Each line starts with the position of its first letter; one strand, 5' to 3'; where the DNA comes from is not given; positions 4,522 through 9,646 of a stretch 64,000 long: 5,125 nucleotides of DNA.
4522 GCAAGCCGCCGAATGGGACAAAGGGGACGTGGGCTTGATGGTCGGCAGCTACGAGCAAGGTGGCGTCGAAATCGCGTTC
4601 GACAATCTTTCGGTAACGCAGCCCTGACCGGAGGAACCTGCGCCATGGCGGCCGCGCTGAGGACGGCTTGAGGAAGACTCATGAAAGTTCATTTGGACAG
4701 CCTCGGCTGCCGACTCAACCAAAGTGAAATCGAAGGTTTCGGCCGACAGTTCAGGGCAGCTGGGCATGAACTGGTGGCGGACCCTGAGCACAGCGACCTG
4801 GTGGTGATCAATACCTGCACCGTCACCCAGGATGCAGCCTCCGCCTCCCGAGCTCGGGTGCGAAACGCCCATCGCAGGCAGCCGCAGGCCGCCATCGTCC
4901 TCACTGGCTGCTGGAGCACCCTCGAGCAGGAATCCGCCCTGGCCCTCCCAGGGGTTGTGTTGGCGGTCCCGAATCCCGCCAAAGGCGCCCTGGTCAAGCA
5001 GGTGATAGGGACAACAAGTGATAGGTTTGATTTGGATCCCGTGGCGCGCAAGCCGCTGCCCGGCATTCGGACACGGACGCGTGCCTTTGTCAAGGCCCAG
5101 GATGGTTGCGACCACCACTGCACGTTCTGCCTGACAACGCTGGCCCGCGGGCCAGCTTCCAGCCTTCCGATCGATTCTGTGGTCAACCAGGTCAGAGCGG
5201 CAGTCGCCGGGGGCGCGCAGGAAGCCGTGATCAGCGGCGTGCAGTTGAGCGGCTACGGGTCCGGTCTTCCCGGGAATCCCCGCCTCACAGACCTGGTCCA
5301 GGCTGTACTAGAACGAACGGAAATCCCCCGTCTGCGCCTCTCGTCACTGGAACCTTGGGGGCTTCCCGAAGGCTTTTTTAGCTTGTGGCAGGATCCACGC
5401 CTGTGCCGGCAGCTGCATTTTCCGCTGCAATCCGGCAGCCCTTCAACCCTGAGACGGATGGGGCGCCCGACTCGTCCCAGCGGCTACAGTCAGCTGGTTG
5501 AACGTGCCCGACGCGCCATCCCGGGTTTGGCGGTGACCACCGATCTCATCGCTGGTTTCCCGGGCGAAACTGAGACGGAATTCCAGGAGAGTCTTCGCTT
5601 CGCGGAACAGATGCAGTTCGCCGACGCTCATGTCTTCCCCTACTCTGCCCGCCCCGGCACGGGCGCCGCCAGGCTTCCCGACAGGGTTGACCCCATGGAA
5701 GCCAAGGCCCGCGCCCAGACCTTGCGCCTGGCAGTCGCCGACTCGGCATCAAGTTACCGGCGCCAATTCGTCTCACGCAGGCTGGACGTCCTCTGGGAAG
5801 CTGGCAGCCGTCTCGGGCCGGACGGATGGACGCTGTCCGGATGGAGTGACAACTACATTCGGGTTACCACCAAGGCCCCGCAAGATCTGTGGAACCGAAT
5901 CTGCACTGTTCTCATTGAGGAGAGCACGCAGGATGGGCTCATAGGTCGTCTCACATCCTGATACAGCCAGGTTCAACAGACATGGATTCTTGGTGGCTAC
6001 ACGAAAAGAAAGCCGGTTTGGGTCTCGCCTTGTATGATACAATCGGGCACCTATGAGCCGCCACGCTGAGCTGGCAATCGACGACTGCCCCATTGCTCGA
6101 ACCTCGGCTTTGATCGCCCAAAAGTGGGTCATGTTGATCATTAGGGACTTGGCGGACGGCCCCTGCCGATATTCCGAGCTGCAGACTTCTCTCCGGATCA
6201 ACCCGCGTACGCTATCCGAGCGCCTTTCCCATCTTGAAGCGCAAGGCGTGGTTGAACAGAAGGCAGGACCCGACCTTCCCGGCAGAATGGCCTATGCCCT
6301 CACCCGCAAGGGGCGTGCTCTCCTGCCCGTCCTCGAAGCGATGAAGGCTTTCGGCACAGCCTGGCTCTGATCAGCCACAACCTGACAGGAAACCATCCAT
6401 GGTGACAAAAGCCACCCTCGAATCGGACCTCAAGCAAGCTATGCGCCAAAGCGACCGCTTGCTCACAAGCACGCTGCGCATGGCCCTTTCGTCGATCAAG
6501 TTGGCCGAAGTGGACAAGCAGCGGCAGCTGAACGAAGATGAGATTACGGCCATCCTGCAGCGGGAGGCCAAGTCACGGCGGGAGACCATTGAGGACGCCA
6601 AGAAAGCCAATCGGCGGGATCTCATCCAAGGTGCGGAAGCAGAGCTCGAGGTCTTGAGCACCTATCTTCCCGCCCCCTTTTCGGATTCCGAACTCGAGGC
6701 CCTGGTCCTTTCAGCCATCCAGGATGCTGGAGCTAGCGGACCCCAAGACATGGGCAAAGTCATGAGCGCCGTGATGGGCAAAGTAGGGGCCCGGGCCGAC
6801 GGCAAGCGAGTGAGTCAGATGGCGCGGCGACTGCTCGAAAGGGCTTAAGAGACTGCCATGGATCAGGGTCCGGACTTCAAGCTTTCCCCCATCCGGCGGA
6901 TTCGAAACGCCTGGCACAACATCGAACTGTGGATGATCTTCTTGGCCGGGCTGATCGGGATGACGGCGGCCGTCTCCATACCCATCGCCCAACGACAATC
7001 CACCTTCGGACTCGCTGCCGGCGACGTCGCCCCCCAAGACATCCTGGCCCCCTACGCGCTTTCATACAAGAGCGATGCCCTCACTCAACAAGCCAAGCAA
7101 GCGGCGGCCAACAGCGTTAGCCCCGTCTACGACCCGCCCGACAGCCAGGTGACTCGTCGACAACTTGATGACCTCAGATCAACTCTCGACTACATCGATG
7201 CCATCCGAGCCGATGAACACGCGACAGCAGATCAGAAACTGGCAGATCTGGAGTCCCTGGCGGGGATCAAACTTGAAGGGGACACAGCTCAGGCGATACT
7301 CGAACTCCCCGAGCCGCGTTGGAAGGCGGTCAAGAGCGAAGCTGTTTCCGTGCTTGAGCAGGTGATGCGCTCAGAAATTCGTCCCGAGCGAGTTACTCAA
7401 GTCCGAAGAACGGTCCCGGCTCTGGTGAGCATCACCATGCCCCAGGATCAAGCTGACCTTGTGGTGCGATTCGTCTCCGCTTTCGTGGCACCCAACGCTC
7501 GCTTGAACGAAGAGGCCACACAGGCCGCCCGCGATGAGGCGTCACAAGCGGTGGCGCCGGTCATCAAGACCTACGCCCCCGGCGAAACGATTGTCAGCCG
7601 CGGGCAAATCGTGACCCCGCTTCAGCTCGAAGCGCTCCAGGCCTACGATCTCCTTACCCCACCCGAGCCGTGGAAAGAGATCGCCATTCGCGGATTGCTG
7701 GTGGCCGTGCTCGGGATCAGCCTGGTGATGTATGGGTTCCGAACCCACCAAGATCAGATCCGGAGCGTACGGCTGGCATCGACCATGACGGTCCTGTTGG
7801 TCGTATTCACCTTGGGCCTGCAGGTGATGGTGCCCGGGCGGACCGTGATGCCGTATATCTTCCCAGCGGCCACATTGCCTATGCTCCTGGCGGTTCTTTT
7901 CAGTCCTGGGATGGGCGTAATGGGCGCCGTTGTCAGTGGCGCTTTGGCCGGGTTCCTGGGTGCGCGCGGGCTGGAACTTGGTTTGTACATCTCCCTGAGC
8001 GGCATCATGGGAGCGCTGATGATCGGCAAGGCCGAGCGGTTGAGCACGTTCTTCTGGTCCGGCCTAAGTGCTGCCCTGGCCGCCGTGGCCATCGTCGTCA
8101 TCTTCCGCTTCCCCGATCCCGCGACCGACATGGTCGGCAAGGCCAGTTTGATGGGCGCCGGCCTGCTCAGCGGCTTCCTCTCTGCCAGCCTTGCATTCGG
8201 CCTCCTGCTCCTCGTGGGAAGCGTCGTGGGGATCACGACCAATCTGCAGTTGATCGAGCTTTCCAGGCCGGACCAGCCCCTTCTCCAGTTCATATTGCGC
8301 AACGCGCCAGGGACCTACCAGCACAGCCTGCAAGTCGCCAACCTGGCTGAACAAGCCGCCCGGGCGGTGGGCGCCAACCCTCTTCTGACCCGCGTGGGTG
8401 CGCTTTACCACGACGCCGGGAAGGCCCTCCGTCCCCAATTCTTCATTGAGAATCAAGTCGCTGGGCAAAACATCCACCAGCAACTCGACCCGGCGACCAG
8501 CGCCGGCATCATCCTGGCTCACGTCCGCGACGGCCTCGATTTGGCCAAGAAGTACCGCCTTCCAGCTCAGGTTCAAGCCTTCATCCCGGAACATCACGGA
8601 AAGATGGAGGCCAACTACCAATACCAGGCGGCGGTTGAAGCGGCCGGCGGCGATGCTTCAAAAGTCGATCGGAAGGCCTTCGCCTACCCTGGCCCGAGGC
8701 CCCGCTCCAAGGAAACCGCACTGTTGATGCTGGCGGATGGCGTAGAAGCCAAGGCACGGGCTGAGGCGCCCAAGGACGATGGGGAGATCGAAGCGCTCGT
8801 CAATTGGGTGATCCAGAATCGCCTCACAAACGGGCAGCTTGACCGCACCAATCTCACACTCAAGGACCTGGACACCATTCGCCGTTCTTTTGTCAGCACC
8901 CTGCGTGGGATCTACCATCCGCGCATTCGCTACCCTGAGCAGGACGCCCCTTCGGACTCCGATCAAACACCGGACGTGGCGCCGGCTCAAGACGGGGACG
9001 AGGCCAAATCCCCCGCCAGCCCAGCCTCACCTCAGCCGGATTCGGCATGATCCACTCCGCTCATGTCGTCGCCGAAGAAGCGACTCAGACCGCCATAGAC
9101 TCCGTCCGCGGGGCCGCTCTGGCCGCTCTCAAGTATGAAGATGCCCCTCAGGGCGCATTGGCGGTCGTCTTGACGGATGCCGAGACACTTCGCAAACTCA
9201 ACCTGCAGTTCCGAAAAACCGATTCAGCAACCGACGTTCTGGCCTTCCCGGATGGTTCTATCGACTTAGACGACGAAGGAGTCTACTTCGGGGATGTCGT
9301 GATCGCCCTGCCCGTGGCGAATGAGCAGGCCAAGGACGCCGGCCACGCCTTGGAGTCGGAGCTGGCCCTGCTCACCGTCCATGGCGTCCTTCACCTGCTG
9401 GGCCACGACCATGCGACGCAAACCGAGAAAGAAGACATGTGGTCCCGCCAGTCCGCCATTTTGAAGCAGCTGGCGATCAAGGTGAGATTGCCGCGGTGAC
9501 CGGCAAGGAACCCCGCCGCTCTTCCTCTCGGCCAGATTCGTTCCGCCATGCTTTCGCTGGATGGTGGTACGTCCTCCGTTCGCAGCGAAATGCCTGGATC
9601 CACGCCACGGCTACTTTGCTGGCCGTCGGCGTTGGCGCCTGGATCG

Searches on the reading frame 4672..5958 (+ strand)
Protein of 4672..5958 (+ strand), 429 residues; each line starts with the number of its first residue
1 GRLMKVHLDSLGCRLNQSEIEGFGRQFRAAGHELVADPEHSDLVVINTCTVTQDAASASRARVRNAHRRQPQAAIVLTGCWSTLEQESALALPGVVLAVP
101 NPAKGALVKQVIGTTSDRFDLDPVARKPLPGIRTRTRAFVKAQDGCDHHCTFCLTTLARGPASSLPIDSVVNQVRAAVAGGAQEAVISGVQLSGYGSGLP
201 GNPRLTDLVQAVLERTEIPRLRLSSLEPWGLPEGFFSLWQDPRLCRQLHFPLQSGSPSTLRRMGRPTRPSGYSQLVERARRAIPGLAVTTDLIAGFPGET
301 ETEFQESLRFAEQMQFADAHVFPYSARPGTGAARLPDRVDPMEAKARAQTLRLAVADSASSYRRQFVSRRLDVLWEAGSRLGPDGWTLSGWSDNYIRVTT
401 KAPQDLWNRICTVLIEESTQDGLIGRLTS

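Call 7: search_protein_families(library=pfam, proteins=[window:4672-5958:+])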
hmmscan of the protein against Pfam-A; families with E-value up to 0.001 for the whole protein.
window:4672-5958:+ (429 aa): 2 families
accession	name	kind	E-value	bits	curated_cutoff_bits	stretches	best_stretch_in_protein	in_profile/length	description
PF00919.26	UPF0004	-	6e-21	74.7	27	1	5-94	1-91/98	Uncharacterized protein family UPF0004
PF04055.27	Radical_SAM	-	1.3e-17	64.9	29.5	1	143-311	4-166/166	Radical SAM superfamily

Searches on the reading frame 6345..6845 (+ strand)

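Call 7: search_protein_families(library=pfam, proteins=[window:6345-6845:+])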
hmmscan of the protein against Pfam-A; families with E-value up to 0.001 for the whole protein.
window:6345-6845:+ (167 aa): 1 family
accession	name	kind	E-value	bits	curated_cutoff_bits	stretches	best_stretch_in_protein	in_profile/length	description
PF09424.15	YqeY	-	7e-43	146.6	27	1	23-164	2-143/143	Yqey-like protein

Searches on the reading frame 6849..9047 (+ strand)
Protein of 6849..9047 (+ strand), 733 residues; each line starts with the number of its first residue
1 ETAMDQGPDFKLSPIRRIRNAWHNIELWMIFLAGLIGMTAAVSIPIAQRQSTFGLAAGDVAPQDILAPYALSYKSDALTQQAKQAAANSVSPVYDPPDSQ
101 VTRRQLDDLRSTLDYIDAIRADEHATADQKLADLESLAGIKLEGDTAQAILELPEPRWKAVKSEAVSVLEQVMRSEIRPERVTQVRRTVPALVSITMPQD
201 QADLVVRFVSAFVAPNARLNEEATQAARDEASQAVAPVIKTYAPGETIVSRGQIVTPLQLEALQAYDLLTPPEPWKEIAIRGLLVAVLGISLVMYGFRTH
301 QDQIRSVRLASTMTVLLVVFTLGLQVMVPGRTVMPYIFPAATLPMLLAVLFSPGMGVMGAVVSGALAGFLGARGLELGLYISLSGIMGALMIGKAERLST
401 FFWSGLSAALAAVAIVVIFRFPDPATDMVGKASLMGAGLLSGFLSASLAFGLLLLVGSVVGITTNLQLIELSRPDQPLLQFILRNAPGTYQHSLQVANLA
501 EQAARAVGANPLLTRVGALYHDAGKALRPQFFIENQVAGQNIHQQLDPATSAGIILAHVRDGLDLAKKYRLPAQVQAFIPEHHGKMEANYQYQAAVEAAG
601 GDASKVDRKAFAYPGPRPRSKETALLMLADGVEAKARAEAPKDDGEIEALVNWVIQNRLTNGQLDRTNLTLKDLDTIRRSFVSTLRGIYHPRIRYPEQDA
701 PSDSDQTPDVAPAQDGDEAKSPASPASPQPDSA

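Call 7: search_protein_families(library=pfam, proteins=[window:6849-9047:+])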
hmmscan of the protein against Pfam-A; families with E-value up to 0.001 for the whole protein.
window:6849-9047:+ (733 aa): 3 families
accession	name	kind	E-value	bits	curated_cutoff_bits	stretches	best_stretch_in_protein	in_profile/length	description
PF07697.16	7TMR-HDED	-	1.1e-46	160.1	27.6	1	57-269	2-223/224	7TM-HD extracellular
PF01966.28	HD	-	9.7e-18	65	22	1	489-634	1-115/116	HD domain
PF07698.17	7TM-7TMR_HD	-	6.2e-16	59.3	29.4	1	279-464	5-190/190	7TM receptor with intracellular HD hydrolase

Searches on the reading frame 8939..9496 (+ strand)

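Call 7: search_protein_families(library=pfam, proteins=[window:8939-9496:+])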
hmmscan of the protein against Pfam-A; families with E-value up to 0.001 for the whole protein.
window:8939-9496:+ (186 aa): 1 family
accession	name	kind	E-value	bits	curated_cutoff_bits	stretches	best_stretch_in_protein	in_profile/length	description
PF02130.23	YbeY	-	1.5e-32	112.6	25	1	54-178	12-129/129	Endoribonuclease YbeY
